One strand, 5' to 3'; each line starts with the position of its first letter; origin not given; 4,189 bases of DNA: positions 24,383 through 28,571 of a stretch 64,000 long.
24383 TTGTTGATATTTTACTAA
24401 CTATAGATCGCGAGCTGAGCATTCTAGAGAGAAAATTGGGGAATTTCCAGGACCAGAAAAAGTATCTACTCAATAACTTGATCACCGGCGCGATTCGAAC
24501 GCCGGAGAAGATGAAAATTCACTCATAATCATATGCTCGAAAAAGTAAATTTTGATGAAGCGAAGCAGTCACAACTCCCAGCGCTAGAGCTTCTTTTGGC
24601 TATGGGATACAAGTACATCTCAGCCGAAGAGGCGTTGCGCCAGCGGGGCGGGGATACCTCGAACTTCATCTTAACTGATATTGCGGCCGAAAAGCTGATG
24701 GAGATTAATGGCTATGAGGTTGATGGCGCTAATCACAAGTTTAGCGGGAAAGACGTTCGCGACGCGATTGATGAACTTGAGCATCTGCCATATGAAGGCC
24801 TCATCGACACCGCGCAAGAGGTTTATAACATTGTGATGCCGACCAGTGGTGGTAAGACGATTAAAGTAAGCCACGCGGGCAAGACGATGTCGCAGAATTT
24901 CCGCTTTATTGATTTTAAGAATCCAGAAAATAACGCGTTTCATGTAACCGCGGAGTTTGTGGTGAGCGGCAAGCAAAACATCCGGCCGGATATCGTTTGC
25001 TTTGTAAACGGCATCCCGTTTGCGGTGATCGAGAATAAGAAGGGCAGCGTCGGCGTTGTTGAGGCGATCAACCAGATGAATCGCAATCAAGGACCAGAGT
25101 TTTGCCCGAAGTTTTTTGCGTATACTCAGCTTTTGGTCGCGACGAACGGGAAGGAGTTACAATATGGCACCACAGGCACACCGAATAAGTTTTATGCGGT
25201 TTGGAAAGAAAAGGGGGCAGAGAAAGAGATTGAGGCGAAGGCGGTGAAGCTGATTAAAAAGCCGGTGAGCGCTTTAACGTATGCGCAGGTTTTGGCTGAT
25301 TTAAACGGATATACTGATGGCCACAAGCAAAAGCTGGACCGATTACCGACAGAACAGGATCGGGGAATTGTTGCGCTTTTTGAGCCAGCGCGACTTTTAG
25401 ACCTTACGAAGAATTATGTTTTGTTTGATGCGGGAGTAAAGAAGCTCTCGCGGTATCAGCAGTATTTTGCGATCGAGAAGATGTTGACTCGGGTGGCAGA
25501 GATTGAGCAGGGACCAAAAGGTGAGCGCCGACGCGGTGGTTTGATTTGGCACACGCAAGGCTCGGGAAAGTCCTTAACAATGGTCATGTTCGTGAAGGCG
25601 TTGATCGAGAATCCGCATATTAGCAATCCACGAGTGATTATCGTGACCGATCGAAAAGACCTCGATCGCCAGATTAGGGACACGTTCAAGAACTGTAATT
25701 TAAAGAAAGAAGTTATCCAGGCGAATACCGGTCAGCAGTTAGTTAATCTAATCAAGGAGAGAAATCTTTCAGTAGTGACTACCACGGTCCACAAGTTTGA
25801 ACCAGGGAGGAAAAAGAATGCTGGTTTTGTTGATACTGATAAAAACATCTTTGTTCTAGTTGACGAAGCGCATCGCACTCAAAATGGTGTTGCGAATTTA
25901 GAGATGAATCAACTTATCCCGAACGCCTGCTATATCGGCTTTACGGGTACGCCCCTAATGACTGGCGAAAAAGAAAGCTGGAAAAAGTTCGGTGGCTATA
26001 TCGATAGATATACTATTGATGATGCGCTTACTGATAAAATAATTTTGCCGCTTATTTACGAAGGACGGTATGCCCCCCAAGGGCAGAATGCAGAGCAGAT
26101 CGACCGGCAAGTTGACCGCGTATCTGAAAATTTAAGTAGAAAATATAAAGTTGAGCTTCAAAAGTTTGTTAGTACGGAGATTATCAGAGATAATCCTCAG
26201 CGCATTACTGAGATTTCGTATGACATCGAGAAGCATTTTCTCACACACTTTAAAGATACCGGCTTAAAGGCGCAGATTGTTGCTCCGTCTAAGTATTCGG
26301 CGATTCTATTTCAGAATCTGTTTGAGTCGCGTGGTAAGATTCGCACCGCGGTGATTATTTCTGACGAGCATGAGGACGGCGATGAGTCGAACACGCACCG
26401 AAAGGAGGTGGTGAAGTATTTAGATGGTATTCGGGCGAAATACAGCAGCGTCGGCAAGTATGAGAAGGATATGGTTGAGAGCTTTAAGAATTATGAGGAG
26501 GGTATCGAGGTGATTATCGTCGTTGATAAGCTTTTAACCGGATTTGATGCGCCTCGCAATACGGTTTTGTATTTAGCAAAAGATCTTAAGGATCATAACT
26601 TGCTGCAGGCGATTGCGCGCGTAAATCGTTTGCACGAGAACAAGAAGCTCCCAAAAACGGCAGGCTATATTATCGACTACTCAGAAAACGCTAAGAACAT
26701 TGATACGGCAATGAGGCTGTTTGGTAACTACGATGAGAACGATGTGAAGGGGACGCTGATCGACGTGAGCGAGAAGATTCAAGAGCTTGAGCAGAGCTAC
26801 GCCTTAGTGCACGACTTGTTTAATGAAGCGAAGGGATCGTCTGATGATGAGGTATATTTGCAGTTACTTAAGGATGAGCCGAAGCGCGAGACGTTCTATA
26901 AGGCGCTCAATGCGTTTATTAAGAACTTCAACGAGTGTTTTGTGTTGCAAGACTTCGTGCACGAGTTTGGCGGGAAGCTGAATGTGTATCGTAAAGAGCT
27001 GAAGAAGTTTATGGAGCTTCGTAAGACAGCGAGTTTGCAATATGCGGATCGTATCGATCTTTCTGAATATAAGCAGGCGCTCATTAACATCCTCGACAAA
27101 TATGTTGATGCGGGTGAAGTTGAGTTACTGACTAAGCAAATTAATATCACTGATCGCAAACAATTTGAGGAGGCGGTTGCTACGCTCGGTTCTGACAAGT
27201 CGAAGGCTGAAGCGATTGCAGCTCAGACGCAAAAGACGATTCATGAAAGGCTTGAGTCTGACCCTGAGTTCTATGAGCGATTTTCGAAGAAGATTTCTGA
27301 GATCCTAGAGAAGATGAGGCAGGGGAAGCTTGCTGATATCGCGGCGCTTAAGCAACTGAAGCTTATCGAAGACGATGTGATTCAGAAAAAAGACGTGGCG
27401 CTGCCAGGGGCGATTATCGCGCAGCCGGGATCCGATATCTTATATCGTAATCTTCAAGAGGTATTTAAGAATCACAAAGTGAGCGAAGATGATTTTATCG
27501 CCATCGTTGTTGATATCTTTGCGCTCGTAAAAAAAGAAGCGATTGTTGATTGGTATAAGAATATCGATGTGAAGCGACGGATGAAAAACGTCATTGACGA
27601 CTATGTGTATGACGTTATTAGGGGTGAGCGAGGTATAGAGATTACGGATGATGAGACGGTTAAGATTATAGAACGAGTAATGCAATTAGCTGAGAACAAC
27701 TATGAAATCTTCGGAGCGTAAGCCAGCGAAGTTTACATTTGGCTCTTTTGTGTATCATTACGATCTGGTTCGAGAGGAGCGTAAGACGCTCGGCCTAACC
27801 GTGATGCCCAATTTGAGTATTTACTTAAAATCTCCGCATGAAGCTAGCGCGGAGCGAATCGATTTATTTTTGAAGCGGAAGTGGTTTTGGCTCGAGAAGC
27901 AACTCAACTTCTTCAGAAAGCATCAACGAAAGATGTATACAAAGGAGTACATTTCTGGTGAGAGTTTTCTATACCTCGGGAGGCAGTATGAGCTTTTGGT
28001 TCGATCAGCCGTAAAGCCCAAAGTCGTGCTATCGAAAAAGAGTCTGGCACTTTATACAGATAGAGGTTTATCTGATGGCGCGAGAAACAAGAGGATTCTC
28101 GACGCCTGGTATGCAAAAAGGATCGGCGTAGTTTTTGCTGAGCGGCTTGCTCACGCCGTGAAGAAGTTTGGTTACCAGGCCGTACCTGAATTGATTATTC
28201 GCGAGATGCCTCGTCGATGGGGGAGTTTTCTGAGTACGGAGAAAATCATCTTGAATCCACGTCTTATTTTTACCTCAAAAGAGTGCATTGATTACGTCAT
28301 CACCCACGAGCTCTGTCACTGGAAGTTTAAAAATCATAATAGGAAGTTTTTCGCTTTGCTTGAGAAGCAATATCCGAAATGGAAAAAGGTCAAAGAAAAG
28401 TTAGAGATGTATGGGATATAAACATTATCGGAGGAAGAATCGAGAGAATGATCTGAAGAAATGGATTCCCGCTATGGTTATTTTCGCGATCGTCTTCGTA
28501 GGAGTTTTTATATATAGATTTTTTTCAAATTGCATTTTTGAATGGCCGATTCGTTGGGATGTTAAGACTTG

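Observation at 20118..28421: Type I RM operon carrying an embedded DUF4263/Shedu-like nuclease, plus half-size and full hsdS genes and a coupled YgjP peptidase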

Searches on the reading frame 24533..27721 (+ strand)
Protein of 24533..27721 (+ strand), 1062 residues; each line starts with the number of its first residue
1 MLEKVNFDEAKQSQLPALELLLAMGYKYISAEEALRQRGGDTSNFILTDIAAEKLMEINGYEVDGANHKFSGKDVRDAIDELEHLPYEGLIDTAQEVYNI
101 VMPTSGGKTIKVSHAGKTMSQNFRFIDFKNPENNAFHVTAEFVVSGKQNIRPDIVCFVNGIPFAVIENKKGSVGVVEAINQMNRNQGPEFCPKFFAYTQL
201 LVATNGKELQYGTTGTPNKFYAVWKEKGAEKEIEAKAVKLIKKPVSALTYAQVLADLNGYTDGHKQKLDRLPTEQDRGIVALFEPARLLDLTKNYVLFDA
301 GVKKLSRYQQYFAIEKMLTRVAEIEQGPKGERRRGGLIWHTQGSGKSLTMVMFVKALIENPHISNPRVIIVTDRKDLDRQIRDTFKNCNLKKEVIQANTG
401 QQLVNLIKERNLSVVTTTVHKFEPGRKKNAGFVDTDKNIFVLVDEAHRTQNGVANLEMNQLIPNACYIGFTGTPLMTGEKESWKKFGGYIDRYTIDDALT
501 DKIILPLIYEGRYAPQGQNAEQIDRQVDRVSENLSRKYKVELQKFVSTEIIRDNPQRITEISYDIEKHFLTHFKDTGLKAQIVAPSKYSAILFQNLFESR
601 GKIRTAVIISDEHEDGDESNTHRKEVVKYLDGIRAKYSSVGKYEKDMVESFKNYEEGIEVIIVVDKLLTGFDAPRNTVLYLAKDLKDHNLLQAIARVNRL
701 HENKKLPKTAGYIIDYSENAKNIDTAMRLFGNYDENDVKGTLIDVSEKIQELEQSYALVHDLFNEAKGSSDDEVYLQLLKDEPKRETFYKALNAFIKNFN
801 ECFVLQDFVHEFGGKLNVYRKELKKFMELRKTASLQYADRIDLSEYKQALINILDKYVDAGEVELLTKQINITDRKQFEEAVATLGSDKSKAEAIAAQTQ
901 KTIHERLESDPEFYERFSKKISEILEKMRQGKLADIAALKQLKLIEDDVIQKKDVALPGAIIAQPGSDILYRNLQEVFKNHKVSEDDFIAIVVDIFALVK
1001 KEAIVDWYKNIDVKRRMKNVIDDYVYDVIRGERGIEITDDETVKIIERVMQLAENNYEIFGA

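Call 3: search_protein_families(library=pfam, proteins=[window:24533-27721:+], max_evalue=0.01)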
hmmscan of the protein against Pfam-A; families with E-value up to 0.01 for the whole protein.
window:24533-27721:+ (1062 aa): 7 families
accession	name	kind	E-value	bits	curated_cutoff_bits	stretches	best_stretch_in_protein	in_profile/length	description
PF18766.7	SWI2_SNF2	-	5.9e-76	255.4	26.7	1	309-537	1-218/221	SWI2/SNF2 ATPase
PF04313.20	HSDR_N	-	2.3e-37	129.2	25.1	1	7-218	2-196/198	Type I restriction enzyme R protein N terminus (HSDR_N)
PF22679.2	T1R_D3-like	-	3.3e-23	83.3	27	1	583-717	8-157/158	Type I restriction enzyme subunit R domain 3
PF04851.21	ResIII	-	4.2e-23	82.5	22.5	1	307-474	5-162/164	Type III restriction enzyme, res subunit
PF00176.29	SNF2-rel_dom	-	2.3e-07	30.6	24.9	1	332-483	16-172/290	SNF2-related domain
PF12916.12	DUF3834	-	0.0013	18.5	22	0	347-420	51-126/202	Protein of unknown function (DUF3834)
PF11867.13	T1RH-like_C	-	0.0047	16.8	26.8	0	777-1055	55-325/329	Type I restriction enzyme HindI endonuclease subunit-like, C-terminal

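Call 4: search_protein_families(library=padloc, proteins=[window:24533-27721:+], max_evalue=0.01)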
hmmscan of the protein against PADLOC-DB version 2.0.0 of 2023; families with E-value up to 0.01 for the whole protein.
window:24533-27721:+ (1062 aa): 8 families
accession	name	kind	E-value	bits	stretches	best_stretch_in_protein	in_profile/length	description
PDLC03041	REase_I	-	8.5e-143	475.6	1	9-959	9-998/1099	Type I restriction enzyme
PDLC03044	REase_I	-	2.1e-114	381.6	2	269-1021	214-1010/1034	Type I restriction enzyme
PDLC03040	REase_I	-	2.1e-106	354.9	2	279-1021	230-993/1029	Type I restriction enzyme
PDLC03048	REase_I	-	3.4e-65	218.7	1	119-863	86-799/976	Type I restriction enzyme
PDLC03046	REase_I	-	1.5e-27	94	2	123-482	106-455/1025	Type I restriction enzyme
PDLC03045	REase_I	-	2.7e-24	83.2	1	307-758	259-729/995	Type I restriction enzyme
PDLC03043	REase_I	-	6.8e-11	39.8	1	120-215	119-216/313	Type I restriction enzyme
PDLC03659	mREase_IV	-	0.0022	13.9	1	317-511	226-410/945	Type IV methyl-directed restriction enzyme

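Call 6: search_protein_families(library=ncbifam, proteins=[window:24533-27721:+], max_evalue=0.001)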
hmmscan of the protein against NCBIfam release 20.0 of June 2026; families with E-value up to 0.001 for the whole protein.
window:24533-27721:+ (1062 aa): 1 family
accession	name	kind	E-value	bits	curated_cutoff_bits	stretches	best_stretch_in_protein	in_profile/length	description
TIGR00348.1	hsdR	subfamily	8.4e-144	480.6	284.55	1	17-734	8-672/674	HsdR family type I site-specific deoxyribonuclease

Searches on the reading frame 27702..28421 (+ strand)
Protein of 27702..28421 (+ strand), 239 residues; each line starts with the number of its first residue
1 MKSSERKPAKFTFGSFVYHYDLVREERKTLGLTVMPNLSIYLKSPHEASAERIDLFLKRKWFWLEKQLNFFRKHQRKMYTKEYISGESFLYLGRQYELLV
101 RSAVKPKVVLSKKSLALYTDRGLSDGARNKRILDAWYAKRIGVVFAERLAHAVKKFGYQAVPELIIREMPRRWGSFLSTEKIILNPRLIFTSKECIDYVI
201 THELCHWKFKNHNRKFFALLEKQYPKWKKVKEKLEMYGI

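Call 3: search_protein_families(library=pfam, proteins=[window:27702-28421:+], max_evalue=0.01)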
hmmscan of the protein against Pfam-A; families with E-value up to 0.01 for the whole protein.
window:27702-28421:+ (239 aa): 3 families
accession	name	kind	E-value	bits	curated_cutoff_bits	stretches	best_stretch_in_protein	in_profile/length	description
PF01863.23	YgjP-like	-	1.4e-48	166.1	26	1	28-235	1-205/207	YgjP-like, metallopeptidase domain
PF08325.16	WLM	-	2.4e-05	25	26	1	190-222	77-109/190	WLM domain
PF10263.15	SprT-like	-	0.0036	17.6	25.6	1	177-209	38-74/108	SprT-like family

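Call 4: search_protein_families(library=padloc, proteins=[window:27702-28421:+], max_evalue=0.01)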
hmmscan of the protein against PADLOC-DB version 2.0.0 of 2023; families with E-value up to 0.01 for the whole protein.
window:27702-28421:+ (239 aa): 0 families

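Call 6: search_protein_families(library=ncbifam, proteins=[window:27702-28421:+], max_evalue=0.001)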
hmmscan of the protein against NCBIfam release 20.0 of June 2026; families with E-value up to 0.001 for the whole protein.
window:27702-28421:+ (239 aa): 0 families

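Call 76: search_dna_similar(query=window:27702-28418:+, collection=plasmids, mode=protein, max_rows=12, rows=spread)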
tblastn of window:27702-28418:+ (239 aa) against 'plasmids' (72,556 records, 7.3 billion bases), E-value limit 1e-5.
Records with a match: 542; places in all: 550; records where one place covers at least 80% of the query: 526.
Best place of each record, by identity: <60% 542.
By first word of the organism name: Klebsiella 355; Acetobacter 16; Escherichia 15; Vibrio 12; Acinetobacter 8; Synechocystis 8; Serratia 5; Bacillus 5; Enterobacter 4; Aeromonas 4; and 79 more.
By predicted mobility (MOB-suite, as given by PLSDB): conjugative 406; non-mobilizable 107; mobilizable 29.
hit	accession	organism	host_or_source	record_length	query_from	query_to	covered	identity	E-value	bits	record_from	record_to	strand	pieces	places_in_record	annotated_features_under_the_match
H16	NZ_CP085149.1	Sulfitobacter dubius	cell culture,Sediment from the Channel ...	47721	12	235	94%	37.9%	3e-37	145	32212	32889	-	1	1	SprT family zinc-dependent metalloprotease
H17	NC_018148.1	Zymomonas mobilis subsp. mobilis ATCC 29191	-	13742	11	235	94%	32.0%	2e-25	111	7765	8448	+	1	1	SprT family zinc-dependent metalloprotease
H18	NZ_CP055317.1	Klebsiella grimontii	culture,Freshwater sample from upstream ...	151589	2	239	100%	30.2%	2e-26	114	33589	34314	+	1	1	SprT family zinc-dependent metalloprotease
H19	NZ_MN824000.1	Klebsiella pneumoniae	-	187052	2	239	100%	30.2%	2e-26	114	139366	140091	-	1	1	SprT family zinc-dependent metalloprotease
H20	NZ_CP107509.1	Klebsiella pneumoniae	Homo sapiens,sputum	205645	2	239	100%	30.2%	2e-26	114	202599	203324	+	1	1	SprT family zinc-dependent metalloprotease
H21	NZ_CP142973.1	Klebsiella pneumoniae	cell culture,seawater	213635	2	239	100%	30.2%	2e-26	114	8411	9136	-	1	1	SprT family zinc-dependent metalloprotease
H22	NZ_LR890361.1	Klebsiella pneumoniae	Homo sapiens,urine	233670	2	239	100%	30.2%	2e-26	114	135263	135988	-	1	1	SprT family zinc-dependent metalloprotease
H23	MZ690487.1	Klebsiella pneumoniae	-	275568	28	239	89%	32.7%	2e-23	105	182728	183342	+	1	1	none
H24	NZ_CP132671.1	Klebsiella pneumoniae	Homo sapiens,blood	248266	32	239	87%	32.9%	4e-27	115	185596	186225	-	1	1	SprT family zinc-dependent metalloprotease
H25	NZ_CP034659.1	Escherichia coli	cell culture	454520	2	234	97%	28.5%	1e-13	77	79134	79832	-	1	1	SprT family zinc-dependent metalloprotease | type I restriction endonuclease subunit R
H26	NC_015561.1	Hoyosella subflava DQS3-9A1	crude oil-polluted soil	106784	32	238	87%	27.6%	7e-11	69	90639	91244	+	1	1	SprT family zinc-dependent metalloprotease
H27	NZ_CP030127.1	Indioceanicola profundi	sediment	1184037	161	222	26%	40.3%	3e-6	55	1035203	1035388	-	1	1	none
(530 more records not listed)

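Call 78: get_annotated_region(hit=H16, flank=7000)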
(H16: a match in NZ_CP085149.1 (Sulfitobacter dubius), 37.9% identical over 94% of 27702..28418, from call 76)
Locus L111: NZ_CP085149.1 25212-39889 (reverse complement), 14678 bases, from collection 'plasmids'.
description: Sulfitobacter dubius strain DSM 109990 plasmid pDSM109990_e, complete sequence
organism: Sulfitobacter dubius (NCBI taxid 218673)
taxonomy: Bacteria; Pseudomonadota; Alphaproteobacteria; Rhodobacterales; Roseobacteraceae; Sulfitobacter; Sulfitobacter dubius
host: -; source: cell culture,Sediment from the Channel Sea by Roscoff; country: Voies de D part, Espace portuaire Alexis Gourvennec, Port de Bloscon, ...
typing (MOB-suite, as given by PLSDB): conjugative; relaxase MOBQ; mating-pair formation MPF_T
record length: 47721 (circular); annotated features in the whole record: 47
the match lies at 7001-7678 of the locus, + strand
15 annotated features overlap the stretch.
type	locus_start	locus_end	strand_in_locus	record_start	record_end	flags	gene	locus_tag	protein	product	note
CDS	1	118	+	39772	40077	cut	-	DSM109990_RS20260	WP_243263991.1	hypothetical protein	-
CDS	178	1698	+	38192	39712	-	-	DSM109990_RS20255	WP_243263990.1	type I restriction-modification system subunit M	GO:0006306 - DNA methylation [Evidence IEA]; GO:0009307 - DNA restriction-modification system [Evidence IEA]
CDS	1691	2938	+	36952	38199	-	-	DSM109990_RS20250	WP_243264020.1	restriction endonuclease subunit S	-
CDS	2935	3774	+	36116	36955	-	-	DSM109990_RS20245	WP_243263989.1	DUF3800 domain-containing protein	-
CDS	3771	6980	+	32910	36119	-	-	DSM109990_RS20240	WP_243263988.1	HsdR family type I site-specific deoxyribonuclease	GO:0009307 - DNA restriction-modification system [Evidence IEA]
CDS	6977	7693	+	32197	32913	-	-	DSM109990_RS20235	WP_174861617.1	SprT family zinc-dependent metalloprotease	GO:0006508 - proteolysis [Evidence IEA]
CDS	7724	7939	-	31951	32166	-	-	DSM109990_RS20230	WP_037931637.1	hypothetical protein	-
CDS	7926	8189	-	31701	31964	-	-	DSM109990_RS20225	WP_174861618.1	BrnT family toxin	-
CDS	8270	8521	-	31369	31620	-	-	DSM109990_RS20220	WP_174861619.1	WGR domain-containing protein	-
CDS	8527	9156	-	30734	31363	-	-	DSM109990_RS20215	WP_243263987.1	tyrosine-type recombinase/integrase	GO:0015074 - DNA integration [Evidence IEA]; GO:0006310 - DNA recombination [Evidence IEA]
CDS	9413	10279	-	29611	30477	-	-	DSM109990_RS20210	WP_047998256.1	LysR family transcriptional regulator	GO:0006355 - regulation of DNA-templated transcription [Evidence IEA]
CDS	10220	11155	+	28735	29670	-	-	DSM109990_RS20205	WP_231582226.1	hypothetical protein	-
CDS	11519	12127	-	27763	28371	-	-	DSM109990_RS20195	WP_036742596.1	recombinase family protein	GO:0006310 - DNA recombination [Evidence IEA]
CDS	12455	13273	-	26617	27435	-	-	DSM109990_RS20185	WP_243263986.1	enoyl-CoA hydratase/isomerase family protein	-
CDS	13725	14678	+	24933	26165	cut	-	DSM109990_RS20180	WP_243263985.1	hypothetical protein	-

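Call 79: get_annotated_region(hit=H17, flank=7000)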
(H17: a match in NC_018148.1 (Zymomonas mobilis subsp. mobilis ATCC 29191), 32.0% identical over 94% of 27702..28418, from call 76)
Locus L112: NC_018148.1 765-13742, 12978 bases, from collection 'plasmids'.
description: Zymomonas mobilis subsp. mobilis ATCC 29191 plasmid pZZ6.03, complete sequence
organism: Zymomonas mobilis subsp. mobilis ATCC 29191 (NCBI taxid 627344)
taxonomy: Bacteria; Pseudomonadota; Alphaproteobacteria; Sphingomonadales; Zymomonadaceae; Zymomonas; Zymomonas mobilis; Zymomonas mobilis subsp. mobilis ATCC 29191
host: -; source: -; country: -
typing (MOB-suite, as given by PLSDB): non-mobilizable
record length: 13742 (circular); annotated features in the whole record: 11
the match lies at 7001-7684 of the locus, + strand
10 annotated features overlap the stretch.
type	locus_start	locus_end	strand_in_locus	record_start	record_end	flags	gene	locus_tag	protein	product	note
CDS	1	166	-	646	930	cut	-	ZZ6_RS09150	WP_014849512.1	type II toxin-antitoxin system RelE/ParE family toxin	GO:0030541 - plasmid partitioning [Evidence IEA]; GO:0051290 - protein heterotetramerization [Evidence IEA]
CDS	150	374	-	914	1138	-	-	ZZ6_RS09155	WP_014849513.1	TraY domain-containing protein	-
CDS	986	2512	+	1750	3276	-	-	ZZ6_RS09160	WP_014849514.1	type I restriction-modification system subunit M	GO:0006306 - DNA methylation [Evidence IEA]; GO:0009307 - DNA restriction-modification system [Evidence IEA]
CDS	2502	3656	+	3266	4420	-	-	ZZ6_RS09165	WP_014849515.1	restriction endonuclease subunit S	GO:0006304 - DNA modification [Evidence IEA]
CDS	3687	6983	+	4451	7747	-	-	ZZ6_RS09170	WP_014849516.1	HsdR family type I site-specific deoxyribonuclease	GO:0009307 - DNA restriction-modification system [Evidence IEA]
CDS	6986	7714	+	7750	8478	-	-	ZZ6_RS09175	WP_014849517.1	SprT family zinc-dependent metalloprotease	GO:0006508 - proteolysis [Evidence IEA]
CDS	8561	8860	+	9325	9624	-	-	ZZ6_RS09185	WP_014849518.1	hypothetical protein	-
CDS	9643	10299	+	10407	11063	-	-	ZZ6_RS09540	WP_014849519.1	toll/interleukin-1 receptor domain-containing protein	GO:0007165 - signal transduction [Evidence IEA]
CDS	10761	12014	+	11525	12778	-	-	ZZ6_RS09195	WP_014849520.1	helix-turn-helix domain-containing protein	GO:0006355 - regulation of DNA-templated transcription [Evidence IEA]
CDS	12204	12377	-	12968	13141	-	-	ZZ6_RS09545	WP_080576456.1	type II toxin-antitoxin system YafQ family toxin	-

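Call 80: get_annotated_region(hit=H18, flank=8000)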
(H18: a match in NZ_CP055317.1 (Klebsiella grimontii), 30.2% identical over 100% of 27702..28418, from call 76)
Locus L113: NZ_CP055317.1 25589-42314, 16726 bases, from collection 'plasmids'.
description: Klebsiella grimontii strain RHBSTW-00555 plasmid unnamed
organism: Klebsiella grimontii (NCBI taxid 2058152)
taxonomy: Bacteria; Pseudomonadota; Gammaproteobacteria; Enterobacterales; Enterobacteriaceae; Klebsiella; Klebsiella grimontii
host: -; source: culture,Freshwater sample from upstream of wastewater treatment plant; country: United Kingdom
typing (MOB-suite, as given by PLSDB): conjugative; replicon IncFIB,IncFII,rep_cluster_2183; relaxase MOBF,MOBF; mating-pair formation MPF_F
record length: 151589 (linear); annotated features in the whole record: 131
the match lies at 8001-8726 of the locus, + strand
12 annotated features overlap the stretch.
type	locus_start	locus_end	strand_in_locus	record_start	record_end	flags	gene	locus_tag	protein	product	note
CDS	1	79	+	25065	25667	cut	-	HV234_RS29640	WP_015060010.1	PIN domain-containing protein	-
CDS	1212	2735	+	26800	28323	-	-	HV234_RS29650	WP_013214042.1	type I restriction-modification system subunit M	GO:0006306 - DNA methylation [Evidence IEA]; GO:0009307 - DNA restriction-modification system [Evidence IEA]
CDS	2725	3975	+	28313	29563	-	-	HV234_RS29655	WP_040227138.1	restriction endonuclease subunit S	GO:0006304 - DNA modification [Evidence IEA]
CDS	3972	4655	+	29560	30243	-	-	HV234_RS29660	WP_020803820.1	YecA family protein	-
CDS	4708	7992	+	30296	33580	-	-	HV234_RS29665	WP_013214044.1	type I restriction endonuclease subunit R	-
CDS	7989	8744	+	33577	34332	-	-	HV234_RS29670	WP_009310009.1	SprT family zinc-dependent metalloprotease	GO:0006508 - proteolysis [Evidence IEA]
CDS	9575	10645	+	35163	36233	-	-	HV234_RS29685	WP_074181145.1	IS110 family transposase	-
CDS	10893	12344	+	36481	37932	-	-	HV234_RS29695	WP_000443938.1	DUF262 domain-containing protein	-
CDS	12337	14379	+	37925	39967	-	-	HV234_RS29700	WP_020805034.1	DUF262 domain-containing protein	-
CDS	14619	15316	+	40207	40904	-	-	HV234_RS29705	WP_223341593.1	IS1 family transposase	-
CDS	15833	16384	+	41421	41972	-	-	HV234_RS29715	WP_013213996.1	phospholipase D family protein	-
CDS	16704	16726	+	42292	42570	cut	-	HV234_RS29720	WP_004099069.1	replication regulatory protein RepA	-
